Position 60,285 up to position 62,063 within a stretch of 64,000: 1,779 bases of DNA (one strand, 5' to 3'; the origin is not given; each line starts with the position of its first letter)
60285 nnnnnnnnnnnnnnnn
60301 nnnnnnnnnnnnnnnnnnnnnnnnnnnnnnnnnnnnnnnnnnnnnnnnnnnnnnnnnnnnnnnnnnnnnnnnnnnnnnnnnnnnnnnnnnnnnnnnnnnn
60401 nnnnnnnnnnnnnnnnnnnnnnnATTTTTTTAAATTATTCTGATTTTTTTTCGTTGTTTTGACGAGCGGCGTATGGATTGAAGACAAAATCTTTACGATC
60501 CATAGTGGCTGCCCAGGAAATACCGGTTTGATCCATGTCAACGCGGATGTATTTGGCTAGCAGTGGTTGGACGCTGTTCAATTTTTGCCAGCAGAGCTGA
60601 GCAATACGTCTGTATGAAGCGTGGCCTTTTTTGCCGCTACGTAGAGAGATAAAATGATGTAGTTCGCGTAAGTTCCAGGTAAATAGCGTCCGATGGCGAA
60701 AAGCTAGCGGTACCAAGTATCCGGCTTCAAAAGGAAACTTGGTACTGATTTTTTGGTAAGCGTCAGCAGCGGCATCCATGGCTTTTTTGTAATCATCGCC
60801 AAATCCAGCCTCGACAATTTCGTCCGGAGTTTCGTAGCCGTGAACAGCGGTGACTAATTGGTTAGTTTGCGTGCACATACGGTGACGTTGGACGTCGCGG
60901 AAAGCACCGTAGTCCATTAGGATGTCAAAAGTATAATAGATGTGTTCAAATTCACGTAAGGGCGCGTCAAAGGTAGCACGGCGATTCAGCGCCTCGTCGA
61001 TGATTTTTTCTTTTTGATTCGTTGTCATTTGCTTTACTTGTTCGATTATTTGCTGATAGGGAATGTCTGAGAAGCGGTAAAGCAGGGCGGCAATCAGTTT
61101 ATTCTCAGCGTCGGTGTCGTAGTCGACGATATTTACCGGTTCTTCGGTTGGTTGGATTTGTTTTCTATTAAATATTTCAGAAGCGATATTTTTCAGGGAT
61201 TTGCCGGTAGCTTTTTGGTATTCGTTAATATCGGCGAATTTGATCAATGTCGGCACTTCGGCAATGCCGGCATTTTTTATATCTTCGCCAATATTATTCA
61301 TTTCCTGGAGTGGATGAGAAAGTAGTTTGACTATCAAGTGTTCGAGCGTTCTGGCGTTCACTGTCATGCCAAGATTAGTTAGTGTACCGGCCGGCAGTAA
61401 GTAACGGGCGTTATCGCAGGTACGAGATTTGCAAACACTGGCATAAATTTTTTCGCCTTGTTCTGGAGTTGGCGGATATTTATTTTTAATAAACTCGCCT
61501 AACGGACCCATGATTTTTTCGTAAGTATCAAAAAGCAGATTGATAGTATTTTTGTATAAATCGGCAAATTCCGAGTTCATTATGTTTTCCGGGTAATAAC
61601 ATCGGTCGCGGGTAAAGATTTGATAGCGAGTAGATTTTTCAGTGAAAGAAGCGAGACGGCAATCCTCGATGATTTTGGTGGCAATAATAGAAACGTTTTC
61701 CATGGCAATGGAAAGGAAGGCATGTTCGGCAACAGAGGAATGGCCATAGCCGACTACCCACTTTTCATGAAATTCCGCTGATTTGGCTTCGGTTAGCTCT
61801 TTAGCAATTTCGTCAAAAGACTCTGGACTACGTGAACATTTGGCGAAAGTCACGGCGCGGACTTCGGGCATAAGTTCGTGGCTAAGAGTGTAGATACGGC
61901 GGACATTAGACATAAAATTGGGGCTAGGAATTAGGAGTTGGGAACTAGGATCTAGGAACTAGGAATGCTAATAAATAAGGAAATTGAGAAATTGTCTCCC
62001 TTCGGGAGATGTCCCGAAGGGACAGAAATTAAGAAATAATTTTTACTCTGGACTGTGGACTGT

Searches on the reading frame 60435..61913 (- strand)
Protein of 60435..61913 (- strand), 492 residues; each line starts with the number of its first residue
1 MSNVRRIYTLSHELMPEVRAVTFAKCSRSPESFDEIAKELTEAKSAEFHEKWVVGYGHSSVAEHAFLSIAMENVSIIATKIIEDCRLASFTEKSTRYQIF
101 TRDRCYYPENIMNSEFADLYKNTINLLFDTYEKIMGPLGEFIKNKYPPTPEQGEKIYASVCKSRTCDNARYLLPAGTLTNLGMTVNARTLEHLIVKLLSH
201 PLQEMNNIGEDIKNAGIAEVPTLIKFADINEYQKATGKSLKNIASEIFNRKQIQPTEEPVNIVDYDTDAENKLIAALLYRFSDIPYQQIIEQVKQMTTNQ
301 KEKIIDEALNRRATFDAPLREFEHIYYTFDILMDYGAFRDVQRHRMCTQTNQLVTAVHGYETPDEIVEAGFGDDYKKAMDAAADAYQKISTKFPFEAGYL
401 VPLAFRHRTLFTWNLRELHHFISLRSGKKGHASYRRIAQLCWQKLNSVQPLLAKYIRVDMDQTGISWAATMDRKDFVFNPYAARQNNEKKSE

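Call 106: search_protein_families(library=pfam, proteins=[window:60435-61913:-], max_evalue=0.01)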
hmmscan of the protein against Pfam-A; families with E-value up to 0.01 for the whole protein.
window:60435-61913:- (492 aa): 2 families
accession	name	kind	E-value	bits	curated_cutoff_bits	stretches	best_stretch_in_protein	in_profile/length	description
PF02511.20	Thy1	-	3.3e-53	180.7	24.8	2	15-221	8-190/191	Thymidylate synthase complementing protein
PF04013.17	Methyltrn_RNA_2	-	0.0088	16.2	25.5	0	182-244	107-169/198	Putative SAM-dependent RNA methyltransferase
